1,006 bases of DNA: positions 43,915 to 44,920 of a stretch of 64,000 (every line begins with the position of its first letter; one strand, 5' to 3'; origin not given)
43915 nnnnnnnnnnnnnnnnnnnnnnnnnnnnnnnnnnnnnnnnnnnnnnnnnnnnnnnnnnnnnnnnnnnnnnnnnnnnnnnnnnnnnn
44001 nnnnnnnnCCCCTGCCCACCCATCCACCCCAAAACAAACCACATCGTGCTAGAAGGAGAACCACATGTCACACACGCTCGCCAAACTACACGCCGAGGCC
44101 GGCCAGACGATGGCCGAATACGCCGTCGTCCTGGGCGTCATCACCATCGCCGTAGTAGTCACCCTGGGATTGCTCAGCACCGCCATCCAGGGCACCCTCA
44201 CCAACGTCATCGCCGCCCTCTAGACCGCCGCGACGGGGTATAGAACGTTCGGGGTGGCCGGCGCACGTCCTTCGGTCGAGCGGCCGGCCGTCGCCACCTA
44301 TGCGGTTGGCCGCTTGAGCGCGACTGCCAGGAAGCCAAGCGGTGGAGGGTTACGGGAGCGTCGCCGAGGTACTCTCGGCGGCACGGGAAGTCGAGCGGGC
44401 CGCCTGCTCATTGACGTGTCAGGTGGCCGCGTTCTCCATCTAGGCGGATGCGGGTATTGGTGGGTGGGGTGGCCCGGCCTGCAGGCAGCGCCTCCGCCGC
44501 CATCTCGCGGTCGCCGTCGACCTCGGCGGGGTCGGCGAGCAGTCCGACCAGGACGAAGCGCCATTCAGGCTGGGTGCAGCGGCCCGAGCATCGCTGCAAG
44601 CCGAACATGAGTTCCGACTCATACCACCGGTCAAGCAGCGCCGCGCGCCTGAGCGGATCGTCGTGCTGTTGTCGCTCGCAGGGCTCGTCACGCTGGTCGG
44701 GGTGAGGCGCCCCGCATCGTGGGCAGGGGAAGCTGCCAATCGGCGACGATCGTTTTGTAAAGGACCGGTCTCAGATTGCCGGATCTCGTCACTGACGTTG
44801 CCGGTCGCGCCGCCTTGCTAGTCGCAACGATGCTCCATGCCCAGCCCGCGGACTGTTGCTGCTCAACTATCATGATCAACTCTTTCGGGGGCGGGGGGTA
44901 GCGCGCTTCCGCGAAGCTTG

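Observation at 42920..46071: Orphan Flp pilin hidden below the ORF cutoff, sandwiched between two TadG-like paralogs on a mobile-element remnant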

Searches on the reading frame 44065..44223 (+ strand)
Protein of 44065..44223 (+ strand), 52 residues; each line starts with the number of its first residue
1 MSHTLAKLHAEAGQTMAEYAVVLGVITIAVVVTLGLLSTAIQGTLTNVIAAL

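Call 3: search_protein_families(library=pfam, proteins=[window:44065-44223:+], max_evalue=1)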
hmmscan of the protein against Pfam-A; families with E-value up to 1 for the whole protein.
window:44065-44223:+ (52 aa): 3 families
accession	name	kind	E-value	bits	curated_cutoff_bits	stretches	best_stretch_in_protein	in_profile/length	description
PF04964.19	Flp_Fap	-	0.00068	19.8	32.2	1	11-52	5-46/46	Flp/Fap pilin component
PF14029.11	DUF4244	-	0.00073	19.4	27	1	5-50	4-50/54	Protein of unknown function (DUF4244)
PF11293.13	DUF3094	-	0.25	11.5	27.1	1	23-39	33-49/55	Protein of unknown function (DUF3094)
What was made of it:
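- On Flp/Fap pilin (PF04964; type IVc major pilin): The score is 19.8 bits (E 7e-4) over profile positions 5-46/46, against a cut-off of 32.2 (call 3).
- Checked: It matches DUF4244 equally well (call 3).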

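Call 4: search_protein_families(library=ncbifam, proteins=[window:44065-44223:+], max_evalue=1)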
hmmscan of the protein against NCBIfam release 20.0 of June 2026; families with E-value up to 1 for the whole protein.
window:44065-44223:+ (52 aa): 1 family
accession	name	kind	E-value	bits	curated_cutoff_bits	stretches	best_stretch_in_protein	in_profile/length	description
NF033632.1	SLATT_4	domain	0.17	11.8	55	1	4-41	11-49/154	SLATT domain-containing protein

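Call 8: find_encoding_contigs(protein=window:44065-44223:+, flank=10000, max_places=10)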
Protein window:44065-44223:+ (52 aa): no gene with exactly this product is on record in the collection.

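Call 22: find_homologous_proteins(query=window:44065-44220:+, max_evalue=0.01)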
Query seq(52 aa) (52 aa): 994 proteins with E <= 0.01 among 1008 candidates; the best 120 are listed.
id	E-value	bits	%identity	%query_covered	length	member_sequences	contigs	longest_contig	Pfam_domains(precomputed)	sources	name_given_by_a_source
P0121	1.3e-21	91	100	100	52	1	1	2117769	-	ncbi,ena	-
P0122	1.9e-20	87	96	100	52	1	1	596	PF04964.20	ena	-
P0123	3.5e-19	84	94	100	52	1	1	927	-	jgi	jgi:Flp pilus assembly pilin Flp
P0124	8.4e-19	82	92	100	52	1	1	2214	-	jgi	jgi:Flp pilus assembly pilin Flp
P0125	1.0e-18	82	90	100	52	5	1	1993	-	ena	-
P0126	2.0e-18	81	90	100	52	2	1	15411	-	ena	-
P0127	3.0e-18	81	92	100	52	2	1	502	PF04964.20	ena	-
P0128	2.3e-17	78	85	100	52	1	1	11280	PF04964.20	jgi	jgi:Flp pilus assembly pilin Flp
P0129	7.0e-17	76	87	100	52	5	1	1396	PF04964.20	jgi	-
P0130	1.3e-16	76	85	100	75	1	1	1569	-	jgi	-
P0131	1.8e-16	75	83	100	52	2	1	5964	-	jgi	jgi:Flp pilus assembly pilin Flp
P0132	2.1e-16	75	85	100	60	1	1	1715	-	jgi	jgi:Flp pilus assembly pilin Flp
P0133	2.3e-16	75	85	100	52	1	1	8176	PF04964.20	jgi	jgi:Flp pilus assembly pilin Flp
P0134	3.2e-16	74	86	98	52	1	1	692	PF04964.20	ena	-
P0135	5.7e-16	74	85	100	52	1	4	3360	PF04964.20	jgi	jgi:Flp pilus assembly pilin Flp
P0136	9.1e-16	73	89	88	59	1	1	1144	PF04964.20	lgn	-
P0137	1.0e-15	73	82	96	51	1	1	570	PF04964.20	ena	-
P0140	1.7e-15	72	85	100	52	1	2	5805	PF04964.20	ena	-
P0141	1.9e-15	72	83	100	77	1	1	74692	PF04964.20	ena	-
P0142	2.0e-15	72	83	100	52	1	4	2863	PF04964.20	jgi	jgi:Flp pilus assembly pilin Flp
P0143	2.0e-15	72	79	100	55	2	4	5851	PF04964.20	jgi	jgi:Flp pilus assembly pilin Flp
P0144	2.3e-15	72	79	100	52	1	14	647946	PF04964.20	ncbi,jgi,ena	jgi:Flp pilus assembly pilin Flp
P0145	2.6e-15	72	81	100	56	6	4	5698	PF04964.20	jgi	jgi:Flp pilus assembly pilin Flp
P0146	2.7e-15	72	81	100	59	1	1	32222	PF04964.20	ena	-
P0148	4.0e-15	71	81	100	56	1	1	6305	PF04964.20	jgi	jgi:Flp pilus assembly pilin Flp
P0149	4.5e-15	71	83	100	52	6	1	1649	PF04964.20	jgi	jgi:Flp pilus assembly pilin Flp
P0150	5.4e-15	71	81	100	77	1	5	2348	PF04964.20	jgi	jgi:Flp pilus assembly pilin Flp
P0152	6.2e-15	71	77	100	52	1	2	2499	PF04964.20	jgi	jgi:Flp pilus assembly pilin Flp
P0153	6.8e-15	70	81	100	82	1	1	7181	PF04964.20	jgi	jgi:Flp pilus assembly pilin Flp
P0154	6.9e-15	70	79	100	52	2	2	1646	PF04964.20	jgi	jgi:Flp pilus assembly pilin Flp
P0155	7.0e-15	70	77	100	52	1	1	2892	PF04964.20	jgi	jgi:Flp pilus assembly pilin Flp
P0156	7.6e-15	70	79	100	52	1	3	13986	PF04964.20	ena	-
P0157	8.0e-15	70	77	100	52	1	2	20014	PF04964.20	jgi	jgi:Flp pilus assembly pilin Flp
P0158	8.0e-15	70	77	100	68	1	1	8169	PF04964.20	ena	-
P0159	8.1e-15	70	87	88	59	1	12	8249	PF04964.20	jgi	jgi:Flp pilus assembly pilin Flp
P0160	8.2e-15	70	87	88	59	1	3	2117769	PF04964.20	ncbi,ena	-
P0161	8.2e-15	70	87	88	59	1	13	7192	PF04964.20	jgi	jgi:Flp pilus assembly pilin Flp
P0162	9.7e-15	70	81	100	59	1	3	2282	PF04964.20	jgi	jgi:Flp pilus assembly pilin Flp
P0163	1.0e-14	70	81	100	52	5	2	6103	PF04964.20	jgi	jgi:Flp pilus assembly pilin Flp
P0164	1.1e-14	70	79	100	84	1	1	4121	PF04964.20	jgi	jgi:Flp pilus assembly pilin Flp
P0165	1.2e-14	70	81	100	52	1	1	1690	PF04964.20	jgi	jgi:Flp pilus assembly pilin Flp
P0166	1.2e-14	70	81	100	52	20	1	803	PF04964.20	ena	-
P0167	1.3e-14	70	83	100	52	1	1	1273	PF04964.20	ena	-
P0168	1.3e-14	70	79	100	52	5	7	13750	PF04964.20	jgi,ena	jgi:Flp pilus assembly pilin Flp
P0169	1.3e-14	70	77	100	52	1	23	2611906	PF04964.20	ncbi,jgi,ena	jgi:Flp pilus assembly pilin Flp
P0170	1.3e-14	70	75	100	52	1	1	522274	PF04964.20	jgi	jgi:Flp pilus assembly pilin Flp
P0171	1.4e-14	69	87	88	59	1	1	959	PF04964.20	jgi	-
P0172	1.6e-14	69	83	100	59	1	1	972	PF04964.20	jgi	jgi:Flp pilus assembly pilin Flp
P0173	1.6e-14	69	77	100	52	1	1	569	PF04964.20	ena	-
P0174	1.6e-14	69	81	100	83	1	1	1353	PF04964.20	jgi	jgi:Flp pilus assembly pilin Flp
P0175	1.7e-14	69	77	100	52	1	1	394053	PF04964.20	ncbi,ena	-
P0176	1.7e-14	69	79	100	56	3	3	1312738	PF04964.20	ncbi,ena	-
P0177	1.7e-14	69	77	100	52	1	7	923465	PF04964.20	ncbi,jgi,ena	jgi:Flp pilus assembly pilin Flp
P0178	1.8e-14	69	79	100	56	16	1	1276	PF04964.20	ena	-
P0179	1.9e-14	69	85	88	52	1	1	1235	PF04964.20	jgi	jgi:Flp pilus assembly pilin Flp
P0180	1.9e-14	69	79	100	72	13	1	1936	PF04964.20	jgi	jgi:Flp pilus assembly pilin Flp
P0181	2.0e-14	69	87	88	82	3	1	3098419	PF04964.20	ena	-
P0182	2.0e-14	69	77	100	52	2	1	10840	PF04964.20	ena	-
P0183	2.1e-14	69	77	100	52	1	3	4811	PF04964.20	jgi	jgi:Flp pilus assembly pilin Flp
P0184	2.1e-14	69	77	100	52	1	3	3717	PF04964.20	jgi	jgi:Flp pilus assembly pilin Flp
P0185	2.1e-14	69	81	100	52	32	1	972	PF04964.20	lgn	-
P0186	2.4e-14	69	77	100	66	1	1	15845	PF04964.20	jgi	jgi:Flp pilus assembly pilin Flp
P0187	2.4e-14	69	77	100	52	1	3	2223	PF04964.20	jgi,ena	jgi:Flp pilus assembly pilin Flp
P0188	2.5e-14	69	77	100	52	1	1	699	PF04964.20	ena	-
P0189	2.5e-14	69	78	98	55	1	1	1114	PF04964.20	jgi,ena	-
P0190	2.5e-14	69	77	100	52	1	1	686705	PF04964.20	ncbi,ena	-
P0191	2.6e-14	69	85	88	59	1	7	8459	PF04964.20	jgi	jgi:Flp pilus assembly pilin Flp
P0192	2.7e-14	69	77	100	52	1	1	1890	PF04964.20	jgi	jgi:Flp pilus assembly pilin Flp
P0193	2.7e-14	69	79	100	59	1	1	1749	PF04964.20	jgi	jgi:Flp pilus assembly pilin Flp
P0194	2.8e-14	69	77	100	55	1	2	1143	PF04964.20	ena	-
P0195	2.8e-14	69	77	100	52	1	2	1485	PF04964.20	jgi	jgi:Flp pilus assembly pilin Flp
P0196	2.9e-14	68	75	100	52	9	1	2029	PF04964.20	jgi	jgi:Flp pilus assembly pilin Flp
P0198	2.9e-14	68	81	100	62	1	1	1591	PF04964.20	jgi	jgi:Flp pilus assembly pilin Flp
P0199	2.9e-14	68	81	100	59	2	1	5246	PF04964.20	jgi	jgi:Flp pilus assembly pilin Flp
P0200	3.0e-14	68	77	100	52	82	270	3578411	PF04964.20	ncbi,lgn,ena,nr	ncbi:MAG: Flp family type IVb pilin [Gaiellales bacterium]|nr:Flp family type IVb pilin [Gaiellales 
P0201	3.1e-14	68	79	100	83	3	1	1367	PF04964.20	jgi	jgi:Flp pilus assembly pilin Flp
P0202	3.3e-14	68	79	100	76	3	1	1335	PF04964.20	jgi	jgi:Flp pilus assembly pilin Flp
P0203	3.7e-14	68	75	100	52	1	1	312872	PF04964.20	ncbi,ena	-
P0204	3.9e-14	68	75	100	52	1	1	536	PF04964.20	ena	-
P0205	3.9e-14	68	77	100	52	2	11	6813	PF04964.20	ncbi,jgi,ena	jgi:Flp pilus assembly pilin Flp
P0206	4.0e-14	68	79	100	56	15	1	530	PF04964.20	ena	-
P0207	4.0e-14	68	75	100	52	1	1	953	PF04964.20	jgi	jgi:Flp pilus assembly pilin Flp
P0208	4.1e-14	68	77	100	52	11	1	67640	PF04964.20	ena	-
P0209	4.1e-14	68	79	100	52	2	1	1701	PF04964.20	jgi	jgi:Flp pilus assembly pilin Flp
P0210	4.1e-14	68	77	100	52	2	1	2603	PF04964.20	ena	-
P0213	4.2e-14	68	79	100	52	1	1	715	PF04964.20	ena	-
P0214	4.5e-14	68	77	100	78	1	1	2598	PF04964.20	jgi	jgi:Flp pilus assembly pilin Flp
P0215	4.6e-14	68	77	100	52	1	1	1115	PF04964.20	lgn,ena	-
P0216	4.7e-14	68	77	100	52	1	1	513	PF04964.20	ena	-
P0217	4.8e-14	68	75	100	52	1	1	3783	PF04964.20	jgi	jgi:Flp pilus assembly pilin Flp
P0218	4.8e-14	68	77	100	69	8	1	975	PF04964.20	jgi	-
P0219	4.9e-14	68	75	100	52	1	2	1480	PF04964.20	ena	-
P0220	5.0e-14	68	85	88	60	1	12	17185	PF04964.20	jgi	jgi:Flp pilus assembly pilin Flp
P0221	5.1e-14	68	75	100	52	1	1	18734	PF04964.20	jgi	jgi:Flp pilus assembly pilin Flp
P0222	5.2e-14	68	79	100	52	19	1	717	PF04964.20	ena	-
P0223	5.2e-14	68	81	92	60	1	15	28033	PF04964.20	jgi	jgi:Flp pilus assembly pilin Flp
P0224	5.3e-14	68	81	92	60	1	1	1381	PF04964.20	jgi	jgi:Flp pilus assembly pilin Flp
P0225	5.5e-14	68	83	100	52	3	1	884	PF04964.20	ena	-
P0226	5.5e-14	68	79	100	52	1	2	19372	PF04964.20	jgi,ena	jgi:Flp pilus assembly pilin Flp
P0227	5.6e-14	68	85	90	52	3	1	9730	PF04964.20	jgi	jgi:Flp pilus assembly pilin Flp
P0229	5.8e-14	68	77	100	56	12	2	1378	PF04964.20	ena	-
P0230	5.9e-14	68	75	100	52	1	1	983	PF04964.20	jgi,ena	jgi:Flp pilus assembly pilin Flp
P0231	6.1e-14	67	79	100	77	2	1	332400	PF04964.20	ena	-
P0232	6.2e-14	67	75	100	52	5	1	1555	PF04964.20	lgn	-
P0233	6.5e-14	67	78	98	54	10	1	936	PF04964.20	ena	-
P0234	6.6e-14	67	75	100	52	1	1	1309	PF04964.20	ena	-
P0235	6.6e-14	67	79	100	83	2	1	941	PF04964.20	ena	-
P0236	6.7e-14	67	75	100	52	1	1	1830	PF04964.20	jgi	jgi:Flp pilus assembly pilin Flp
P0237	6.7e-14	67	73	100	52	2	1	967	PF04964.20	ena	-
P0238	6.7e-14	67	79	100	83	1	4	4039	PF04964.20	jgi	jgi:Flp pilus assembly pilin Flp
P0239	6.9e-14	67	81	100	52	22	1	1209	PF04964.20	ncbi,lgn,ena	-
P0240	7.0e-14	67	79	100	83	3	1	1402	PF04964.20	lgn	-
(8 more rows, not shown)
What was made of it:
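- On Flp/Fap pilin (PF04964; type IVc major pilin): Source annotations name the relatives 'Flp family type IVb pilin' (call 22).
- Checked: It is strongly conserved: 994 homologous clusters, most named Flp pilin (call 22).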

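Call 23: find_encoding_contigs(protein=P0121, flank=10000, max_places=3)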
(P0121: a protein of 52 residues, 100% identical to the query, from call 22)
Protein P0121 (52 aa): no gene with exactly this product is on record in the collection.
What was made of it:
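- On Flp/Fap pilin (PF04964; type IVc major pilin): The source contig was not retrievable (calls 8, 23).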

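Call 24: find_encoding_contigs(protein=P0160, flank=10000, max_places=4)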
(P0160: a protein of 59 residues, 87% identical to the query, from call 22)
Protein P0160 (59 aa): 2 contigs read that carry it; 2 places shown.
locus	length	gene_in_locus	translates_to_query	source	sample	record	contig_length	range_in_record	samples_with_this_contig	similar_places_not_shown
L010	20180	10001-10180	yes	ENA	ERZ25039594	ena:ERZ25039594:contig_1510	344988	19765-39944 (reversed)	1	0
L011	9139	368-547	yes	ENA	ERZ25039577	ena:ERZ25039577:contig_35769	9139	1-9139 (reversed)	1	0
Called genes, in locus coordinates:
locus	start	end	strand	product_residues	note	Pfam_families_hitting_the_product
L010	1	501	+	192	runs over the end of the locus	-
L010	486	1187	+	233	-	-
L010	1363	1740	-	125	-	-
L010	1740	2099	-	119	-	-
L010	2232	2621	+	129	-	PF00578:AhpC-TSA, PF08534:Redoxin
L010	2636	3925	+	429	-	PF02515:CoA_transf_3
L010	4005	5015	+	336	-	-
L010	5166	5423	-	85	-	-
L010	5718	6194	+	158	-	-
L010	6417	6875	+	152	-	-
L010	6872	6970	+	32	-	-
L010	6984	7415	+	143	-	PF04138:GtrA_DPMS_TM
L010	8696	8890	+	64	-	-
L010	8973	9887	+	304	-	PF00296:Bac_luciferase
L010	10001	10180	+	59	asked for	PF04964:Flp_Fap (weak)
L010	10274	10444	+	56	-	PF04964:Flp_Fap (weak)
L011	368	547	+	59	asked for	PF04964:Flp_Fap (weak)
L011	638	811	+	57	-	PF04964:Flp_Fap (weak)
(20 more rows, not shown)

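Call 25: find_encoding_contigs(protein=P0200, flank=10000, max_places=10)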
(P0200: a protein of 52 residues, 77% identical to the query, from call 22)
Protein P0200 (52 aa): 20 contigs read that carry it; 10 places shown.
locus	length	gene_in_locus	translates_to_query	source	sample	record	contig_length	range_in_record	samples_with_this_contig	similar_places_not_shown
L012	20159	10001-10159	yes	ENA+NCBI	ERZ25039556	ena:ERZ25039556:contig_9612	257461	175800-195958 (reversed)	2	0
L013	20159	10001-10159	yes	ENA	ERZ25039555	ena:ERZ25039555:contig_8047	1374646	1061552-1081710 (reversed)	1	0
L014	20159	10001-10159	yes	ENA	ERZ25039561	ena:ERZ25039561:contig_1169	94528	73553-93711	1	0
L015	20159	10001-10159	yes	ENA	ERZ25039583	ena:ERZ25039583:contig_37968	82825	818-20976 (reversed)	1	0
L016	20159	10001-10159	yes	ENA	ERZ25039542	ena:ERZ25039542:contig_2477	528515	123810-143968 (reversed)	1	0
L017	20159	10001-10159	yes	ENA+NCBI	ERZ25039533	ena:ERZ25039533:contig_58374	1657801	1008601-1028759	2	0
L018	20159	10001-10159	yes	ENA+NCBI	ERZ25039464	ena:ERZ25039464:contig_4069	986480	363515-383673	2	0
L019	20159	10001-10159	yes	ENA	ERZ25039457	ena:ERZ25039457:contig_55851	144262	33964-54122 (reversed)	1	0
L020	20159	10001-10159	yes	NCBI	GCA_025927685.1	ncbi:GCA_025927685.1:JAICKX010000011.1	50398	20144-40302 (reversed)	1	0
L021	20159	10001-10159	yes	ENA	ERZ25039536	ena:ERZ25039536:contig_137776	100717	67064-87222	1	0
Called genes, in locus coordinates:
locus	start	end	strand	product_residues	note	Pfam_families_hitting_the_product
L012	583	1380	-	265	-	PF00574:CLP_protease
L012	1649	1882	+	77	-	PF08327:AHSA1 (weak)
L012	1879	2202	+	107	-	PF08100:Dimerisation (weak), PF12840:HTH_20, PF01022:HTH_5, PF01047:MarR (weak), PF08279:HTH_11 (weak), PF12802:MarR_2, PF02082:Rrf2 (weak), PF01978:TrmB (weak)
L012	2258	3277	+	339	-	PF00676:E1_dh, PF13292:DXP_synthase_N (weak)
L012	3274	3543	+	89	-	-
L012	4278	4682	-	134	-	PF08495:FIST (weak)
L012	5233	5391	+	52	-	-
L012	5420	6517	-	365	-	PF21948:LplA-B_cat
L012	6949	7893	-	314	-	-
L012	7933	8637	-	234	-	PF00106:adh_short, PF01370:Epimerase, PF13561:adh_short_C2, PF08659:KR (weak)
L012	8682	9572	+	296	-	PF10722:YbjN (faint), PF22551:TY-Chap1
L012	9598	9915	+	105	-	PF12802:MarR_2, PF13412:HTH_24 (weak)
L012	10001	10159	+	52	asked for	PF04964:Flp_Fap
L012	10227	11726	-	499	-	-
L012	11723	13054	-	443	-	PF13432:TPR_16 (faint), PF14559:TPR_19 (faint), PF13428:TPR_14 (faint), PF07719:TPR_2 (faint), PF00515:TPR_1 (faint), PF13371:TPR_9 (weak)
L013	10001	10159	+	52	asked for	PF04964:Flp_Fap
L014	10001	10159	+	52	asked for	PF04964:Flp_Fap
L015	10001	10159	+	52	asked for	PF04964:Flp_Fap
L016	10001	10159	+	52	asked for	PF04964:Flp_Fap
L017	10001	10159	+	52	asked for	PF04964:Flp_Fap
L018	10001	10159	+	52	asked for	PF04964:Flp_Fap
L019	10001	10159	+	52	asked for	PF04964:Flp_Fap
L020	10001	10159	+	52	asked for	PF04964:Flp_Fap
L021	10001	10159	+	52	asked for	PF04964:Flp_Fap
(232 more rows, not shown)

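Call 54: search_protein_families(library=pfam, alignment_id=A3, max_evalue=0.01)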
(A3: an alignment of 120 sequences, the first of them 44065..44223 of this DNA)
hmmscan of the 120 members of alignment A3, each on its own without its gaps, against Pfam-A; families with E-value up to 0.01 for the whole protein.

A. member 1, window:44065-44223:+ (52 aa): 2 families
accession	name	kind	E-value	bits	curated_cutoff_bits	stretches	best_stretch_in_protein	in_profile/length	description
PF04964.19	Flp_Fap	-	0.00068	19.8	32.2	1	11-52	5-46/46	Flp/Fap pilin component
PF14029.11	DUF4244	-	0.00073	19.4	27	1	5-50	4-50/54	Protein of unknown function (DUF4244)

B. families by the number of members that match (of 120 scanned): 4 families
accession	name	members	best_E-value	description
PF04964.19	Flp_Fap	120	1.3e-07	Flp/Fap pilin component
PF14029.11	DUF4244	120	2e-06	Protein of unknown function (DUF4244)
PF13828.11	DUF4190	17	0.0026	Domain of unknown function (DUF4190)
PF12089.13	DUF3566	1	0.0073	Transmembrane domain of unknown function (DUF3566)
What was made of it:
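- On Flp/Fap pilin (PF04964; type IVc major pilin): All 120 close homologues match at E<0.01, best 1.3e-7, and match DUF4244 equally well (call 54).
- Checked: All 120 hit PF04964 at E<0.01 (call 54).
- Flp scores below Pfam's curated cut-off and matches DUF4244 equally well (calls 3, 54).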

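Call 108: find_related_loci(query=A3, collection=viral_contigs, flank=10000)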
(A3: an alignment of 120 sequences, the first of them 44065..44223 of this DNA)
Query A3 (52 aa) in viral_contigs; peptide patterns used: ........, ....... (x = any residue, [..] = any of these).
47 stretches matched a pattern, but none encodes a relative of the query by tblastn (E <= 1e-3).

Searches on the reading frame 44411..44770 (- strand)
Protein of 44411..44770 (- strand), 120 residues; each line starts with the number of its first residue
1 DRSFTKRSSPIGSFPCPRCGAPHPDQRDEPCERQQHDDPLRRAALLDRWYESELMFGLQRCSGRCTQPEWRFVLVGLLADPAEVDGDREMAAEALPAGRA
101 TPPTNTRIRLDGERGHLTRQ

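Call 28: search_protein_families(library=pfam, proteins=[window:44411-44770:-], max_evalue=0.1)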
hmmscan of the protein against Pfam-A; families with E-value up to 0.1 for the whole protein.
window:44411-44770:- (120 aa): 1 family
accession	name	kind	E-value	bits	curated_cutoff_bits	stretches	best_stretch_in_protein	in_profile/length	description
PF13248.11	Zn_ribbon_3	-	0.057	13.4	27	0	15-31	4-19/26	zinc-ribbon domain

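Call 29: search_protein_families(library=phrogs, proteins=[window:44411-44770:-], max_evalue=1)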
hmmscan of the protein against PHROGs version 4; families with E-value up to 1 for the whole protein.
window:44411-44770:- (120 aa): 0 families
